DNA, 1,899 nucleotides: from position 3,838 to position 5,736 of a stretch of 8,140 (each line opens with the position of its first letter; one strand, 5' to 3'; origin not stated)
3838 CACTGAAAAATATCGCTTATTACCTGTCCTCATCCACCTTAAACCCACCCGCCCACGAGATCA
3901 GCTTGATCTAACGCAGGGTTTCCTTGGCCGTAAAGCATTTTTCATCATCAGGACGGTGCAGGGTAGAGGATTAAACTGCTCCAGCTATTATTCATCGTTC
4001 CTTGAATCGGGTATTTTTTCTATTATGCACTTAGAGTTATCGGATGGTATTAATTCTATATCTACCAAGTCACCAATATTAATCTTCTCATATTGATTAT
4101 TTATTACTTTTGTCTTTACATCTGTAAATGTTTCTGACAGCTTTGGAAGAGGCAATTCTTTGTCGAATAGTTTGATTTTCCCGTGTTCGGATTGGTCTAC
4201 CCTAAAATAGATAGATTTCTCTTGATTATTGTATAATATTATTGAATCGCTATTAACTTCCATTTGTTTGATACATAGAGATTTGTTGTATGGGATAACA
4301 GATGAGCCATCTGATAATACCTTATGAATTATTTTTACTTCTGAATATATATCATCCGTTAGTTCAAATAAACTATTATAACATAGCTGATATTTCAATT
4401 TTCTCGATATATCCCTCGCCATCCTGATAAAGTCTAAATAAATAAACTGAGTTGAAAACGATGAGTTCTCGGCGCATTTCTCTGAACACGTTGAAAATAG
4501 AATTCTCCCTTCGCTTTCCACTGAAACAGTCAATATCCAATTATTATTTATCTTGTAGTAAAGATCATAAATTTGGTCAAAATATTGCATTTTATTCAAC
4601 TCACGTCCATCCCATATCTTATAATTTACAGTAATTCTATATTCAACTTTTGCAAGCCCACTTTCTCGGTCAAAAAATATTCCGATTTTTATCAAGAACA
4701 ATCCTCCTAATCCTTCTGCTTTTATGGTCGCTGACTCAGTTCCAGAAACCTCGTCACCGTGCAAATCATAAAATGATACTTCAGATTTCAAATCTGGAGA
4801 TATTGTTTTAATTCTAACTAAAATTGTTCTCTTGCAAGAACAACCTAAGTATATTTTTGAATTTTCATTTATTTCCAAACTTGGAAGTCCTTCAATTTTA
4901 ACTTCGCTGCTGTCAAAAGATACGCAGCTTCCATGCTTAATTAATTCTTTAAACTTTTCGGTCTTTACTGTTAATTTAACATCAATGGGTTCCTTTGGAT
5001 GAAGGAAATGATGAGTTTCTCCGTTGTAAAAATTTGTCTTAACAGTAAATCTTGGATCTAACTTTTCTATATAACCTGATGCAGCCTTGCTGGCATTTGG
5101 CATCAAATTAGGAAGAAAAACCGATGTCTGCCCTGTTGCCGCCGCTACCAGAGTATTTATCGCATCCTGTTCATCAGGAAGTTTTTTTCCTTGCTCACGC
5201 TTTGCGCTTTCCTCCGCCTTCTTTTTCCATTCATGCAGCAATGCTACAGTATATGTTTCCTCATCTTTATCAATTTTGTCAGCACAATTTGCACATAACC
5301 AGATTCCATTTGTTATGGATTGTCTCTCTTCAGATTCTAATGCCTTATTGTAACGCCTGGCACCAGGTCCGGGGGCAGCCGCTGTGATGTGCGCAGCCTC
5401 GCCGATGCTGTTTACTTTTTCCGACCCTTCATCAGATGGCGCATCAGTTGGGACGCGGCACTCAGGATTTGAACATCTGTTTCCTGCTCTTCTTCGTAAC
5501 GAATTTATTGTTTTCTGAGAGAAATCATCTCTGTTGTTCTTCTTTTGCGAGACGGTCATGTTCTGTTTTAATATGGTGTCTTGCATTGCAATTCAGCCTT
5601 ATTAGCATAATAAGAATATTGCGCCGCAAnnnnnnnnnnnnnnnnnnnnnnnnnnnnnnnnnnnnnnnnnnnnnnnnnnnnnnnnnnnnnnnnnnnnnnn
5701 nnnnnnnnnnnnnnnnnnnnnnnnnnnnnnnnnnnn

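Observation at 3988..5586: Orphan low-GC gene fusing an HNH/Zn-ribbon nuclease module to a large unrecognisable C-terminal region: candidate single-gene defence or conflict system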

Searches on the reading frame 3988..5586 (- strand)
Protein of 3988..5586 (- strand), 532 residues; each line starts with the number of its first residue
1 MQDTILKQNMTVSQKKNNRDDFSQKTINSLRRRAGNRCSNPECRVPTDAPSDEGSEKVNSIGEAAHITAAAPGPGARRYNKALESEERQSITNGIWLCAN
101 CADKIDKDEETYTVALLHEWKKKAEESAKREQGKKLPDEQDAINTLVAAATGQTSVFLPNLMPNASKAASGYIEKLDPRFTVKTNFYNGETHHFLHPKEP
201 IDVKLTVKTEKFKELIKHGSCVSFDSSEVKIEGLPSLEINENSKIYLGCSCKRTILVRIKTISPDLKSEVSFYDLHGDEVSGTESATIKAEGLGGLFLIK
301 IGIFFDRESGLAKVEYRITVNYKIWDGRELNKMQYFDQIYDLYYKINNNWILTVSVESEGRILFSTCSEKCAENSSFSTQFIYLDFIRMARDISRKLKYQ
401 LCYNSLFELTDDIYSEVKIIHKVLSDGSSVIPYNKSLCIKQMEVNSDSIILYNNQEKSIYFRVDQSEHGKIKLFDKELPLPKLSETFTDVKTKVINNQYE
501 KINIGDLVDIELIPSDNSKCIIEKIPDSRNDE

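Call 3: search_protein_families(library=pfam, proteins=[window:3988-5586:-], max_evalue=1)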
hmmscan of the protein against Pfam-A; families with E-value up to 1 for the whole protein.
window:3988-5586:- (532 aa): 1 family
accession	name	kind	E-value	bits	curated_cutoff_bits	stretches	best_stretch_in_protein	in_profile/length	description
PF13391.12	HNH_2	-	0.059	13.7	21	1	61-101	12-54/66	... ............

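Call 4: search_protein_families(library=padloc, proteins=[window:3988-5586:-], max_evalue=1)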
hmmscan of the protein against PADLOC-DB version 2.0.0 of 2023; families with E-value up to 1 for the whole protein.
window:3988-5586:- (532 aa): 12 families
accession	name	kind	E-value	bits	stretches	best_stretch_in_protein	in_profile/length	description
PDLC04772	PDC-M68A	-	7.8e-24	83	1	21-132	4-112/253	-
PDLC00739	Effector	-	9.9e-15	52.7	1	17-133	3-116/378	Endonuclease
PDLC00746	Effector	-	1.2e-13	48.9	1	10-160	6-149/389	Endonuclease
PDLC01997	SAVED1--SAVED_HNH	-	1.4e-13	49.1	1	19-131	3-110/368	-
PDLC00740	Effector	-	1e-11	42.3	1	14-156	8-146/391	Endonuclease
PDLC00749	Effector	-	2.1e-11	41.5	1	11-130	5-122/395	Endonuclease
PDLC00406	SduA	-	7.7e-08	30.7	1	18-128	14-112/326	DUF4263 domain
PDLC04773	PDC-M68A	-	4.1e-07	28.3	1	84-136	2-54/200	-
PDLC01999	SAVED1--SAVED_HNH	-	7.8e-07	26.4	1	59-156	49-143/387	-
PDLC00743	Effector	-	9.1e-07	26.3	1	30-143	11-121/384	Endonuclease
PDLC00742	Effector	-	1.3e-05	22.2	1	16-128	115-224/527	Endonuclease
PDLC00751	Effector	-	0.012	12.6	1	14-127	123-233/530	Endonuclease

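Call 5: search_protein_families(library=ncbifam, proteins=[window:3988-5586:-], max_evalue=1)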
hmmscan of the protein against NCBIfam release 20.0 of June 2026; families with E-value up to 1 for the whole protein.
window:3988-5586:- (532 aa): 0 families

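Call 6: search_protein_families(library=phrogs, proteins=[window:3988-5586:-], max_evalue=1)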
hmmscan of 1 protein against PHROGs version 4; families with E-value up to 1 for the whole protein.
window:3988-5586:- (532 aa): 6 families
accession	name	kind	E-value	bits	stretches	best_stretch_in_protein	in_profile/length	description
phrog_29098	-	unknown function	1e-37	131.2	1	16-422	3-418/486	-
phrog_34329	-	unknown function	1.1e-31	111.5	1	18-132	4-118/368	-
phrog_21516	-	unknown function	4.5e-17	63.7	1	29-126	4-99/252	-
phrog_37652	-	unknown function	5.1e-08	33.7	1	58-129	34-103/253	-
phrog_740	-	DNA, RNA and nucleotide metabolism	0.0016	18.5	1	9-111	12-90/332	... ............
phrog_7370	-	DNA, RNA and nucleotide metabolism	0.58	11.3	0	13-40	19-46/115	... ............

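Call 7: search_solved_structures(query=window:3988-5586:-, max_evalue=1, show_alignments=2)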
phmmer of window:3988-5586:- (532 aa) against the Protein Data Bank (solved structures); distinct sequences matched with E-value up to 1: 3.
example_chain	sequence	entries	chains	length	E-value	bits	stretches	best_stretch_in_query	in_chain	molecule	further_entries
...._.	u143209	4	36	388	0.0086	18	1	46-113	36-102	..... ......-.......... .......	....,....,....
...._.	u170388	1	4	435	0.029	16.3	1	27-131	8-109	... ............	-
9dif_A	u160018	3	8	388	0.19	13.6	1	46-113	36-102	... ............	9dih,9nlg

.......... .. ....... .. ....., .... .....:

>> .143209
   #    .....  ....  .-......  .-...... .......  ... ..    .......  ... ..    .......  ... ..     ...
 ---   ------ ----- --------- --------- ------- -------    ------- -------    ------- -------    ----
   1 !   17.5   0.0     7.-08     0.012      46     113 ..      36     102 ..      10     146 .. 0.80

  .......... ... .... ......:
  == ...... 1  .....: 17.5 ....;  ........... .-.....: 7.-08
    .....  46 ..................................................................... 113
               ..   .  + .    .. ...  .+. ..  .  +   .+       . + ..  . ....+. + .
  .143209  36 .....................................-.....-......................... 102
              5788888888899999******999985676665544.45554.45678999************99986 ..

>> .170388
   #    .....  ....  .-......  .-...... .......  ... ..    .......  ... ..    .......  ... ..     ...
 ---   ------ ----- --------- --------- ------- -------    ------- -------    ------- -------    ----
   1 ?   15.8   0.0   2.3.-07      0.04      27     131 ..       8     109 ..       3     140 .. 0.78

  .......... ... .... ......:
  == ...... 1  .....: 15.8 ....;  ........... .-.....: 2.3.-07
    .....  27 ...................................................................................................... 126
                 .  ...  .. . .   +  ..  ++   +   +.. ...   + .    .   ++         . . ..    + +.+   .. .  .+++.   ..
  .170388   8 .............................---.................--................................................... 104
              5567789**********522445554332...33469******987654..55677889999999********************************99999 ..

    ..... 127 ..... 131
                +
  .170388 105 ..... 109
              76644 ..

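Call 8: find_homologous_proteins(query=window:3988-5586:-, max_evalue=0.001)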
Query window:3988-5586:- (532 aa): 153 proteins with E <= 0.001 among 8000 candidates; the best 120 are listed.
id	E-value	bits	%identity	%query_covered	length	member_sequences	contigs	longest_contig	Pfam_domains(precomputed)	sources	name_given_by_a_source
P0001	0.0e+0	1200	100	100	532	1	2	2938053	-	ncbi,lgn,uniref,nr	ncbi:MAG: hypothetical protein CDV28_1656 [Candidatus Electronema aureum]|uniref:Uncharacterized pro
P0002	2.0e-218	744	65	97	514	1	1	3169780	-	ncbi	ncbi:MAG: hypothetical protein ACTFAK_15900 [Candidatus Electronema sp. VV]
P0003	1.5e-178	613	57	97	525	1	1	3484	-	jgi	-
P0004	6.0e-177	607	56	97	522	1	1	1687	-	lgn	-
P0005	2.7e-174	599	56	97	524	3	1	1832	-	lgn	-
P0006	2.7e-170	586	54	98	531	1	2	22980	-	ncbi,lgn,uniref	uniref:hypothetical protein n=1 Tax=Candidatus Electronema sp. TaxID=2698783 RepID=UPI00405730F0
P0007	1.3e-169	583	55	98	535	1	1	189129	-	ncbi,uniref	ncbi:hypothetical protein [Candidatus Electronema sp. JM]|uniref:hypothetical protein n=1 Tax=Candid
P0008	6.0e-168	578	54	97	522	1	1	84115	-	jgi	jgi:hypothetical protein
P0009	1.5e-161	557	53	97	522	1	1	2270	-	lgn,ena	-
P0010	3.5e-142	493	49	96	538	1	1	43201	-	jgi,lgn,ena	-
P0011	3.0e-138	480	63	65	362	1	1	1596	-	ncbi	-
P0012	8.5e-125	435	48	85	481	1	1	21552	-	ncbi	-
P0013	2.2e-120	421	44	96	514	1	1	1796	-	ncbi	-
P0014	1.0e-113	399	42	97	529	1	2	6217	-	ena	-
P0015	3.5e-109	384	47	78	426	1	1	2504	-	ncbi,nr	ncbi:MAG: hypothetical protein D3914_10720 [Candidatus Electrothrix sp. LOE2]|nr:hypothetical protei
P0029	2.8e-82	295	34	96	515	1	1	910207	-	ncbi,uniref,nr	ncbi:hypothetical protein INP77_00465 [Methylophilus sp. 13]|uniref:hypothetical protein n=1 Tax=Met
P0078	1.7e-57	213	30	96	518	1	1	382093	-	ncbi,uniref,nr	ncbi:hypothetical protein H8K47_00060 [Undibacterium sp. CY7W]|uniref:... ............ n=1 Tax=Undib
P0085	1.0e-53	201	29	95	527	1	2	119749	-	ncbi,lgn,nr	ncbi:MAG: hypothetical protein HYS18_13785 [Burkholderiales bacterium]|nr:hypothetical protein [Burk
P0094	3.2e-46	176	29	82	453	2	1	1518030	-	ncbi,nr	ncbi:hypothetical protein A5320_05680 [Rheinheimera sp. SA_1]|nr:hypothetical protein A5320_05680 [R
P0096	1.8e-43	167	31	77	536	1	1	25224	-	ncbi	-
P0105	1.3e-34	138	32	58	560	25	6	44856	-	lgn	-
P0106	1.9e-34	137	27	93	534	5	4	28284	-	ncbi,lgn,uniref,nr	ncbi:hypothetical protein ALO82_200054 [Pseudomonas syringae pv. broussonetiae]|uniref:HNH endonucle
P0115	2.7e-29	120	55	23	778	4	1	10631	PF13431.13,PF13414.13,PF13176.13,PF24885.2,PF13428.13,PF00931.29,PF13374.13,PF14559.13,PF17874.8,PF00515.35,PF13424.13,PF13181.13,PF07719.24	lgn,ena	-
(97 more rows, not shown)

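Call 12: find_encoding_contigs(protein=P0001, flank=10000, max_places=3)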
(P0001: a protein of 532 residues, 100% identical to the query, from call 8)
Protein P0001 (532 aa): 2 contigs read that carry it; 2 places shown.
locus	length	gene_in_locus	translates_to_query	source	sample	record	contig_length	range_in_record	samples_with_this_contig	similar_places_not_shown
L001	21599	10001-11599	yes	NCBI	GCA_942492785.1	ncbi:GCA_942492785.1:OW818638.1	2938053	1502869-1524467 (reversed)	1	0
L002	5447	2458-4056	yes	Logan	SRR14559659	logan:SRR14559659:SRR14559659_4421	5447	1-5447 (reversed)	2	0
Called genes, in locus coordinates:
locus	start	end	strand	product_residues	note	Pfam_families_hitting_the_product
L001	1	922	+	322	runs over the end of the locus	-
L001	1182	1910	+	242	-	PF20260:PUA_4, PF04452:Methyltrans_RNA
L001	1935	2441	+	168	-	PF01327:Pep_deformylase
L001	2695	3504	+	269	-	PF01226:Form_Nir_trans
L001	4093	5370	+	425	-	PF03235:GmrSD_N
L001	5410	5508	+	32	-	-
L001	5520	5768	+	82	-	PF13711:DUF4160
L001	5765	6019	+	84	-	PF10387:DUF2442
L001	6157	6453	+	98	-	PF01909:NTP_transf_2, PF18765:Polbeta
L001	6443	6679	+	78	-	PF01934:HepT-like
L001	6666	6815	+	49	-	-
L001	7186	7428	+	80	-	-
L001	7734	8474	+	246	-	PF00106:adh_short, PF08659:KR, PF01370:Epimerase (weak), PF13561:adh_short_C2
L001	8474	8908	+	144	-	PF07977:FabA, PF22818:ApeI-like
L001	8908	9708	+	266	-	PF00106:adh_short, PF13561:adh_short_C2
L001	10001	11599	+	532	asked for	-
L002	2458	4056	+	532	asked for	-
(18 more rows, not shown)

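Call 13: find_encoding_contigs(protein=P0002, flank=8000, max_places=1)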
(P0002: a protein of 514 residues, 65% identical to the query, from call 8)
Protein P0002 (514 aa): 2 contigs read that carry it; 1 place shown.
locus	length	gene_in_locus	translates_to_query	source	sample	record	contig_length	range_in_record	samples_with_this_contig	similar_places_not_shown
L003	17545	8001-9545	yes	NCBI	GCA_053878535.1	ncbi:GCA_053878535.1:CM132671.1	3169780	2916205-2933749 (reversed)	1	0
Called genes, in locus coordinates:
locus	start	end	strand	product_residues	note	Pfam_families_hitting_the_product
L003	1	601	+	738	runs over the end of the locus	PF00343:Phosphorylase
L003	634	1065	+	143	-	-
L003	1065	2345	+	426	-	PF04055:Radical_SAM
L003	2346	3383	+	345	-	PF01636:APH, PF02958:EcKL (weak)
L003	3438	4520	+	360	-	PF07719:TPR_2 (faint), PF13414:TPR_11, PF13432:TPR_16, PF14559:TPR_19 (weak), PF13431:TPR_17 (weak), PF23914:TPR_CcmH_CycH (weak), PF13424:TPR_12, PF17874:TPR_MalT, +5 more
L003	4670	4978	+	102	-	PF05973:Gp49 (weak)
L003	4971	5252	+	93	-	PF21716:dnstrm_HI1420, PF01381:HTH_3 (weak)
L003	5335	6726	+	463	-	PF00009:GTP_EFTU, PF03193:RsgA_GTPase (faint), PF01926:MMR_HSR1, PF02421:FeoB_N, PF00009:GTP_EFTU, PF01926:MMR_HSR1, PF02421:FeoB_N, PF14714:KH_dom-like, +4 more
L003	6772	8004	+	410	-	PF00994:MoCF_biosynth, PF18146:CinA_KH, PF02464:CinA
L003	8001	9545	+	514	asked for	-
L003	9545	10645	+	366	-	PF00154:RecA_N, PF06745:ATPase (weak), PF08423:Rad51, PF13481:AAA_25 (faint), PF27531:MT3502_N (weak), PF21096:RecA_C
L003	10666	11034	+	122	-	PF08378:NERD, PF02021:UPF0102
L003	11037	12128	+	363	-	PF01888:CbiD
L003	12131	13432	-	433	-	PF02646:RmuC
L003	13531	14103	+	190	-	PF13238:AAA_18 (weak), PF01202:SKI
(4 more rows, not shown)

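Call 14: find_encoding_contigs(protein=P0029, flank=8000, max_places=1)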
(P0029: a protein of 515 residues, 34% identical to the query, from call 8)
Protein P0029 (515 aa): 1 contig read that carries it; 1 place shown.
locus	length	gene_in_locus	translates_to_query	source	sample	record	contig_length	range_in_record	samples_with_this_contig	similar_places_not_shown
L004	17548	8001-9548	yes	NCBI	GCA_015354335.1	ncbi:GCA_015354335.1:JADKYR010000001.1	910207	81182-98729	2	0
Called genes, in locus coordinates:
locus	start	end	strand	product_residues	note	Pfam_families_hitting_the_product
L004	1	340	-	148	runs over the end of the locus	PF01381:HTH_3 (weak)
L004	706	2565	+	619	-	-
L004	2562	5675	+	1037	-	PF02463:SMC_N (weak), PF13476:AAA_23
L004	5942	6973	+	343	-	-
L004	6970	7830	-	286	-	-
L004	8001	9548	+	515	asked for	-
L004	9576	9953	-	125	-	-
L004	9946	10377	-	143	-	-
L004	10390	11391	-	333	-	-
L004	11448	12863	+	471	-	PF00589:Phage_integrase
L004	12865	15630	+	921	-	-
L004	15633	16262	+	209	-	-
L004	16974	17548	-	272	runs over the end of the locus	-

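Call 15: find_encoding_contigs(protein=P0078, flank=8000, max_places=1)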
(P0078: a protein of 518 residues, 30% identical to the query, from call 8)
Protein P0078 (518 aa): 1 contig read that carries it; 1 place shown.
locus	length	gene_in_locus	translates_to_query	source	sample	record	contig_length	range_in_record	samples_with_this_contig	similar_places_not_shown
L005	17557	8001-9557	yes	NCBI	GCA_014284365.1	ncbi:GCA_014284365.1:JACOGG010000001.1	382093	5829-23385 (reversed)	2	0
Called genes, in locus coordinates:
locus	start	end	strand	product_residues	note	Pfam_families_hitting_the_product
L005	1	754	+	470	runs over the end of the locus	PF13401:AAA_22 (faint)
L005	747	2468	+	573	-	PF06527:TniQ, PF15978:TnsD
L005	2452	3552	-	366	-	PF06527:TniQ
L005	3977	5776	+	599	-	PF03781:FGE-sulfatase (weak)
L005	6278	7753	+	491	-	PF00656:Peptidase_C14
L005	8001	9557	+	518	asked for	-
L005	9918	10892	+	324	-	-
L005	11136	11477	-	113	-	-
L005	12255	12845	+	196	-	-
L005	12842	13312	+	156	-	PF02498:Bro-N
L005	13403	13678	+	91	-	-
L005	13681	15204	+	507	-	PF12161:HsdM_N, PF02384:N6_Mtase, PF07669:Eco57I (weak)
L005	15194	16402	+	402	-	PF01420:Methylase_S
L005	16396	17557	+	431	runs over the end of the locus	PF02463:SMC_N, PF13175:AAA_15, PF13476:AAA_23, PF13304:AAA_21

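Call 16: find_encoding_contigs(protein=P0106, flank=8000, max_places=2)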
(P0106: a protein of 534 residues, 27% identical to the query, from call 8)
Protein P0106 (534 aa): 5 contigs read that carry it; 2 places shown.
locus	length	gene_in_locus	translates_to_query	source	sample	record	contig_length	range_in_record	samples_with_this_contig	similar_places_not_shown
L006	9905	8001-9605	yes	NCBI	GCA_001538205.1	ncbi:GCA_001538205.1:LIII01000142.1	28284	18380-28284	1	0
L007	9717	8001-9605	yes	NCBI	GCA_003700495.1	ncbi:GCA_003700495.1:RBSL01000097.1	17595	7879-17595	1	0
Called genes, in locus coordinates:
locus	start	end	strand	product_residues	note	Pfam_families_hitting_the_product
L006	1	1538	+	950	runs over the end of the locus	-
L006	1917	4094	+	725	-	-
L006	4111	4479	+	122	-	-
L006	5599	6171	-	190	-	-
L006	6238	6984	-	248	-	-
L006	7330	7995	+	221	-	-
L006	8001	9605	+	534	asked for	-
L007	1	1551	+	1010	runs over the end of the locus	-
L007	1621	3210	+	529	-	-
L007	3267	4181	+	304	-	-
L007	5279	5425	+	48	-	-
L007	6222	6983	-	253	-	-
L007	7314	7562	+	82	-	-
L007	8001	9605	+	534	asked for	-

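Call 17: predict_structure(alignment_id=A1)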
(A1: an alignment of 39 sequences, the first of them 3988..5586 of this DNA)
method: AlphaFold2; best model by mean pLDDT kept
length: 532 residues; sequences in the alignment: 39
mean_pLDDT: 85.9   pTM: 0.61
mean pLDDT of the five models: 85.9, 85.3, 83.8, 82.2, 82.2
residues with pLDDT >= 90: 280; 70-90: 181; 50-70: 58; < 50: 13
segments of 3 or more residues with pLDDT < 50: 1-3, 7-14
pLDDT, mean of each block of 10 residues (from residue 1): 46 52 94 95 89 76 90 71 89 96 90 94 94 62 56 60 85 89 86 87 83 87 86 73 81 92 96 95 93 96 89 91 97 96 96 94 88 88 97 96 96 96 96 91 77 77 91 96 94 75 83 93 83 42
secondary structure, 60 per line:
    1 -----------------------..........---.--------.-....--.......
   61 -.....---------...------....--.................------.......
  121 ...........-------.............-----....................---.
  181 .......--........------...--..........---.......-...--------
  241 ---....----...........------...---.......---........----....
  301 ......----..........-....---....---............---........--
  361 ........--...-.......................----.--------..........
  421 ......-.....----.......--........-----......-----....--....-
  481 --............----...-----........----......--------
elements in order: H24-33 E48-51 E54-60 E62-66 H85-88 E94-98 H99-107 H114-131 H139-151 H157-176 E180-187 E190-197 E204-206 H209-218 E222-225 E230-232 E244-247 E252-262 E269-271 E275-281 E285-292 E297-306 E311-320 H322-325 H336-347 E351-358 E361-368 H375-397 H411-426 E428-432 E437-443 H446-453 E459-464 E470-473 E476-479 E483-494 E507-514 E519-524
